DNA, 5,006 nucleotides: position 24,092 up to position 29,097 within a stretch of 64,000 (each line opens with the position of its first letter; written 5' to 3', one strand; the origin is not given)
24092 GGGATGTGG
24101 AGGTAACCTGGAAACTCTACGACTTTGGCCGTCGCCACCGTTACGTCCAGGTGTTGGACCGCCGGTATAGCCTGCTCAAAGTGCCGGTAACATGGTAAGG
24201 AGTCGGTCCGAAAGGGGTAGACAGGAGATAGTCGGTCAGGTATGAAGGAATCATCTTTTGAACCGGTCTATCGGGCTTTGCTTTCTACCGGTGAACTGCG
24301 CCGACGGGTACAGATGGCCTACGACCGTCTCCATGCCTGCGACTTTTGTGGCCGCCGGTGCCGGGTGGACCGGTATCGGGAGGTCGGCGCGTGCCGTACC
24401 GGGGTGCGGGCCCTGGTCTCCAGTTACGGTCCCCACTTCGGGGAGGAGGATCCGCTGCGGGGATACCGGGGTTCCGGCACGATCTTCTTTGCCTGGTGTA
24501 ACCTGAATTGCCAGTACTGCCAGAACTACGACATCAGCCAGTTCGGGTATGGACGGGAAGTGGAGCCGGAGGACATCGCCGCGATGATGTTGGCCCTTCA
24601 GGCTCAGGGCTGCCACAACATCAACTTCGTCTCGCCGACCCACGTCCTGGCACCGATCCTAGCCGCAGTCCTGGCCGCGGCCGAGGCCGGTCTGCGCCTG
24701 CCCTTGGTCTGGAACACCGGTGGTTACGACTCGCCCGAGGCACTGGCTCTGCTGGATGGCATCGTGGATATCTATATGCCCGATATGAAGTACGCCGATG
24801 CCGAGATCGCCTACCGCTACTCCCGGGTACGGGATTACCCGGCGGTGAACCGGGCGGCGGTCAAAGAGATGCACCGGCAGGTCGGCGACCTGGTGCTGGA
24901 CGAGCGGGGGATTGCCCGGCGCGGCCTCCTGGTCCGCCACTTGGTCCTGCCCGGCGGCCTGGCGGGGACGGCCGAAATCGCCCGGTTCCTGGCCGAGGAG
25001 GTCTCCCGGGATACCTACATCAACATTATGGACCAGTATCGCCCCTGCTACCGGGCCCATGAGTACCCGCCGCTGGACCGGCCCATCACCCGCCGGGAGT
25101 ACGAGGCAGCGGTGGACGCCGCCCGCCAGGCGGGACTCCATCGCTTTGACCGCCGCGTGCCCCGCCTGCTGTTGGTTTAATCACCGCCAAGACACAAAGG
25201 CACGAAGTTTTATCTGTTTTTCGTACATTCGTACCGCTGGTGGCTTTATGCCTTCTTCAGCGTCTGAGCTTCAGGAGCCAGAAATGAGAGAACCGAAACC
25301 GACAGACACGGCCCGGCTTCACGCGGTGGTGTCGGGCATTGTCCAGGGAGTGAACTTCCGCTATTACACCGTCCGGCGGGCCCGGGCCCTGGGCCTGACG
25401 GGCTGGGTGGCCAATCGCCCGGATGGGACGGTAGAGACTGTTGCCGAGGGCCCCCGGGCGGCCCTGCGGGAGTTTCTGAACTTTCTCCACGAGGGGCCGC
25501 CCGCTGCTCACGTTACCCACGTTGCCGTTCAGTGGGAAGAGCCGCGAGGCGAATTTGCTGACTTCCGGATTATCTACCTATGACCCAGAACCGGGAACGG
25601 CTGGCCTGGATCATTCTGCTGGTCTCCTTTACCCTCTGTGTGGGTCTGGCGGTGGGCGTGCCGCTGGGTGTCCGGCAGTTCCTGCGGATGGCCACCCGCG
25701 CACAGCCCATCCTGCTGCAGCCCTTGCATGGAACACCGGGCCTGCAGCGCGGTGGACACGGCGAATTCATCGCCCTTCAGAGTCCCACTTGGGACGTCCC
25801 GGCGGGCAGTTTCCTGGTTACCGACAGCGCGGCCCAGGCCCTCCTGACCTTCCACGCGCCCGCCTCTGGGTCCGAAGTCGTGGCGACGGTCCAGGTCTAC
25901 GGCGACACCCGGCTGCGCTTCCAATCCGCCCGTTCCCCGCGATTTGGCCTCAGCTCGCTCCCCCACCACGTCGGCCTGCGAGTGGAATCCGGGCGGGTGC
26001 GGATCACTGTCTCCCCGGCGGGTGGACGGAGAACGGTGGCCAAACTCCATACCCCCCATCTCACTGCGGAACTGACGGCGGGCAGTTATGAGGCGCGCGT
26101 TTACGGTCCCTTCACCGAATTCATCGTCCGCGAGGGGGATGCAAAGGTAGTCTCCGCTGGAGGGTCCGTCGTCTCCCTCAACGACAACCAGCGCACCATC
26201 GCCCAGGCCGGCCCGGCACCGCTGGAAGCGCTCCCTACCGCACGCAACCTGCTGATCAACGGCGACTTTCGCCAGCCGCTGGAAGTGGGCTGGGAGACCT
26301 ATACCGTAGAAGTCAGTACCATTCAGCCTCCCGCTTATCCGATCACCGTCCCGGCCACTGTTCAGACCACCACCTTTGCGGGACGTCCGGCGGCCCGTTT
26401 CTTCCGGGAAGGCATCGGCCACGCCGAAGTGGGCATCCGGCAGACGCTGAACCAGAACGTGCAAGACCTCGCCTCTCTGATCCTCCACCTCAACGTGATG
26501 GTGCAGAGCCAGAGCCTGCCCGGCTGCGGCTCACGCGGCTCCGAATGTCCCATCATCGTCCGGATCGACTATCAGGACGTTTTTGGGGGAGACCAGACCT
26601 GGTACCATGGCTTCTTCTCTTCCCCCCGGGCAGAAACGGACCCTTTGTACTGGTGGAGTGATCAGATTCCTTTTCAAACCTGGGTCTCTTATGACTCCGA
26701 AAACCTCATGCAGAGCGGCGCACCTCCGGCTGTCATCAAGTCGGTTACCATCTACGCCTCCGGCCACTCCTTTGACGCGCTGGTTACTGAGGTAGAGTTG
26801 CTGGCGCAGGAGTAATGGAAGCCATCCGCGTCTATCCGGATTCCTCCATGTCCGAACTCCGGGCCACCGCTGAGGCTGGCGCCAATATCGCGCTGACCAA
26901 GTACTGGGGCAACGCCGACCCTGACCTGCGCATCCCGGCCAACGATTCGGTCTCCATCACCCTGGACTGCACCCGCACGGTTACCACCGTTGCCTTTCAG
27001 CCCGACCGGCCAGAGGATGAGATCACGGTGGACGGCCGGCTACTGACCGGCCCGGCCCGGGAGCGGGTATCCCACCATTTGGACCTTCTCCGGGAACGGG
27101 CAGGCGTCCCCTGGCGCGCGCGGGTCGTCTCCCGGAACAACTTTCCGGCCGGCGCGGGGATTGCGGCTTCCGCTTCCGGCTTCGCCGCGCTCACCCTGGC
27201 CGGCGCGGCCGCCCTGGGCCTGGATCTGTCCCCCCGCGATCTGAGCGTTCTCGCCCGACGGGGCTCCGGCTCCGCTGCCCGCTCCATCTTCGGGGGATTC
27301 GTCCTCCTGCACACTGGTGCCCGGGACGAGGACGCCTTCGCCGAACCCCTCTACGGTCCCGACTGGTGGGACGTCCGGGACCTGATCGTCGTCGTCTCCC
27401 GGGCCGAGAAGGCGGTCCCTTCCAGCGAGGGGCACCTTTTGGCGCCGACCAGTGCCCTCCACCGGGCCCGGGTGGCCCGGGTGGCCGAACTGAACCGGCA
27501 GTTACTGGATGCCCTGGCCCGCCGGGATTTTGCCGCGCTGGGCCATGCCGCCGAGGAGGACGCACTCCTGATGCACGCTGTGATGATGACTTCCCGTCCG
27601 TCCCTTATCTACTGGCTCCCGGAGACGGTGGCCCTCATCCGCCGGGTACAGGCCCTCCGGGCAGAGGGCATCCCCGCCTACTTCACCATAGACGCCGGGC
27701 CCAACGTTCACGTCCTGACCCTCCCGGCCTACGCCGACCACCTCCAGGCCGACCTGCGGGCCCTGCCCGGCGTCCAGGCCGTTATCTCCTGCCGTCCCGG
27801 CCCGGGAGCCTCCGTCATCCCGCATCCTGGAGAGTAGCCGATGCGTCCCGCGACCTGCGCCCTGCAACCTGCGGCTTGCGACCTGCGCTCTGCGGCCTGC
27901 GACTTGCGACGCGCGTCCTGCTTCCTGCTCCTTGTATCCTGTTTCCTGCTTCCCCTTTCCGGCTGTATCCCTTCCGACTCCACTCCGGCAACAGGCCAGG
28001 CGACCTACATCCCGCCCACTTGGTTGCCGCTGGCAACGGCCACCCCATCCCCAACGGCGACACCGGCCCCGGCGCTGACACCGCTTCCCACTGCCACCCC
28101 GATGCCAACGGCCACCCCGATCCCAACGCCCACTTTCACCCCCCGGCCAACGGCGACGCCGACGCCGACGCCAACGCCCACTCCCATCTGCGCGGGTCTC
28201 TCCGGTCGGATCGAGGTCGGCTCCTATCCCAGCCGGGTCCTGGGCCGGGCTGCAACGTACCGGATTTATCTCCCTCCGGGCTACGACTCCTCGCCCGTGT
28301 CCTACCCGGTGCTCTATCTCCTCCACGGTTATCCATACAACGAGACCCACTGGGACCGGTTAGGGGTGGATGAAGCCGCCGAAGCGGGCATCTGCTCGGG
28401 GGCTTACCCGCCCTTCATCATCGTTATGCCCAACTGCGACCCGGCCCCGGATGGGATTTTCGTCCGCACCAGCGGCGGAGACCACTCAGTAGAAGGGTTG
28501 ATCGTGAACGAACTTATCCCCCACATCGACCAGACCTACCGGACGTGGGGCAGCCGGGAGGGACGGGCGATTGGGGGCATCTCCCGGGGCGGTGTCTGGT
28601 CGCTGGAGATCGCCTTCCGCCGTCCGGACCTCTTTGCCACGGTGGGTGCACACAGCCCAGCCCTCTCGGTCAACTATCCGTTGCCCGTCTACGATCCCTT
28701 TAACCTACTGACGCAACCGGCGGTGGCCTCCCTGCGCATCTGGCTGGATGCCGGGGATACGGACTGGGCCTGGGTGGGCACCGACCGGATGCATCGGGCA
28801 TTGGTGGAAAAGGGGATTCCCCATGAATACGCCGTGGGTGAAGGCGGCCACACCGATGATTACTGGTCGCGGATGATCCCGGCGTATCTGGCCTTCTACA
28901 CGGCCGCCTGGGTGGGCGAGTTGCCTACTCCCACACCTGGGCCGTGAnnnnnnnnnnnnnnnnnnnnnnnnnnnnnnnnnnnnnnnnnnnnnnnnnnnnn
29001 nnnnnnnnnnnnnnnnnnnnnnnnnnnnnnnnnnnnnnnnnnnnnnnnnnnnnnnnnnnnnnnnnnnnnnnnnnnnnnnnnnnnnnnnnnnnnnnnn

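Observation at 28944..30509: CPBP (CAAX-protease/Abi) intramembrane metalloprotease fused to a NUDIX hydrolase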

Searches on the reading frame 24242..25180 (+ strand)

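Call 9: search_protein_families(library=pfam, proteins=[window:24242-25180:+], max_evalue=0.0001)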
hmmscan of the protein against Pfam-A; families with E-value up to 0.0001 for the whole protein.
window:24242-25180:+ (312 aa): 2 families
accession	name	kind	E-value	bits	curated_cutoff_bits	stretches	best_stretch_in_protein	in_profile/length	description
PF04055.27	Radical_SAM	-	2.7e-14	54.1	29.5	1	81-200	2-126/166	Radical SAM superfamily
PF13353.11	Fer4_12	-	3.4e-05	24.6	22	1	80-162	9-92/137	4Fe-4S single cluster domain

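Call 10: search_protein_families(library=padloc, proteins=[window:24242-25180:+], max_evalue=0.01)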
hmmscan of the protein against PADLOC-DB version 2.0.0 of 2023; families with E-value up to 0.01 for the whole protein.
window:24242-25180:+ (312 aa): 0 families

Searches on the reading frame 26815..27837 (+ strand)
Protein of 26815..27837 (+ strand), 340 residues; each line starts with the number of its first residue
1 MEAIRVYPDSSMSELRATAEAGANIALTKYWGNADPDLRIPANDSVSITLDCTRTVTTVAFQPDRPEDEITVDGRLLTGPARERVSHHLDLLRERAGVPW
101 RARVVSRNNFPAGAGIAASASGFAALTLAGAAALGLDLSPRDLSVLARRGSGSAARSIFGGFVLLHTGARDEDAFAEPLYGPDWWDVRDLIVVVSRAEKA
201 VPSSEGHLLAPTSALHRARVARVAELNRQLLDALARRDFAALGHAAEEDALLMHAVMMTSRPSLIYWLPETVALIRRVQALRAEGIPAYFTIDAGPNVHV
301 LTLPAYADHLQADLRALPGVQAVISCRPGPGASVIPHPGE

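Call 3: search_protein_families(library=pfam, proteins=[window:26815-27837:+], max_evalue=0.01)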
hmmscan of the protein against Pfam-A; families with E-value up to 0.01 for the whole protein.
window:26815-27837:+ (340 aa): 3 families
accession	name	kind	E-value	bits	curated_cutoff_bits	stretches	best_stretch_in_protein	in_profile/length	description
PF22700.2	MVD-like_N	-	1.1e-54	184.8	27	1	21-176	1-157/157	Diphosphomevalonate decarboxylase-like N-terminal domain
PF18376.6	MDD_C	-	1.3e-14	54.9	23.2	1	190-312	2-128/186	Mevalonate 5-diphosphate decarboxylase C-terminal domain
PF00288.32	GHMP_kinases_N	-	2.3e-06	28.2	22.3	1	89-155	7-71/87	GHMP kinases N terminal domain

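Call 4: search_protein_families(library=ncbifam, proteins=[window:26815-27837:+], max_evalue=0.01)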
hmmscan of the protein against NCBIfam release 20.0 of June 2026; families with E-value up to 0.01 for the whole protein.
window:26815-27837:+ (340 aa): 4 families
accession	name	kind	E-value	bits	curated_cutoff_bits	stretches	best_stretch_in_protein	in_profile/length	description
TIGR01240.1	mevDPdecarb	equivalog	2e-73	247.1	171.35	1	18-313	2-299/305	diphosphomevalonate decarboxylase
NF040704.1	IPP_alt_MvaD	equivalog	2e-66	224.3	475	1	16-324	1-306/323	phosphomevalonate decarboxylase MvaD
NF040847.1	mev_decarb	equivalog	2e-09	37.1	560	1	25-302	44-319/350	bisphosphomevalonate decarboxylase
NF040848.1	mev_kinase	equivalog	2e-09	36.9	440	1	118-312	111-299/323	mevalonate-3-kinase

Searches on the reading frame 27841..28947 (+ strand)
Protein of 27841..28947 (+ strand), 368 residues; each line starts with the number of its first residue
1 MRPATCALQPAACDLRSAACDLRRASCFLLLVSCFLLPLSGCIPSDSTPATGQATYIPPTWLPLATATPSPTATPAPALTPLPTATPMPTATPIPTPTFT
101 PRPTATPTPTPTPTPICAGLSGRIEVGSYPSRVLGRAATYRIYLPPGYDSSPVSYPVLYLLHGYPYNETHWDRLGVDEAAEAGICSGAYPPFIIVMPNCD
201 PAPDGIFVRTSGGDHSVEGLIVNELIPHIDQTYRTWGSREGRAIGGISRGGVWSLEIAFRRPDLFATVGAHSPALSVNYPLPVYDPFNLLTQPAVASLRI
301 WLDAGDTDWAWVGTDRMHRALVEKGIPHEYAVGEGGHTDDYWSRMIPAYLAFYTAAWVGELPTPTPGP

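Call 3: search_protein_families(library=pfam, proteins=[window:27841-28947:+], max_evalue=0.01)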
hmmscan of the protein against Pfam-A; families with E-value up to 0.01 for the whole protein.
window:27841-28947:+ (368 aa): 1 family
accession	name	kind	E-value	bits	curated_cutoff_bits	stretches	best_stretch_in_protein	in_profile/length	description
PF00756.26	Esterase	-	9.8e-25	88.2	22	1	131-351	1-249/251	Putative esterase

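Call 4: search_protein_families(library=ncbifam, proteins=[window:27841-28947:+], max_evalue=0.01)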
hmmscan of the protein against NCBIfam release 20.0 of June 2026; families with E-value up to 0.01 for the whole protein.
window:27841-28947:+ (368 aa): 4 families
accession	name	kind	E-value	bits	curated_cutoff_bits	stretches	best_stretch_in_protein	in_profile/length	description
NF041944.1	Xylase_Ferestase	equivalog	1.1e-19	70.2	1200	1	122-272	466-621/694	bifunctional endo-1,4-beta-xylanase/feruloyl esterase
NF058612.1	GTNG0744Estse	equivalog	1.7e-07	31.4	450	1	220-351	101-237/242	GTNG_0744 family esterase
TIGR02821.1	fghA_ester_D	equivalog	2.5e-07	30.5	281.7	1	121-274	10-172/275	S-formylglutathione hydrolase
NF050058.1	e_dPHAscl_type1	hypoth_equivalog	3.6e-07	30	150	1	136-272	6-136/276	extracellular catalytic domain type 1 short-chain-length polyhydroxyalkanoate depolymerase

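Call 10: search_protein_families(library=padloc, proteins=[window:27841-28947:+], max_evalue=0.01)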
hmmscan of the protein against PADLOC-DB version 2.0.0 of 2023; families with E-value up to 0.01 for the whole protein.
window:27841-28947:+ (368 aa): 0 families
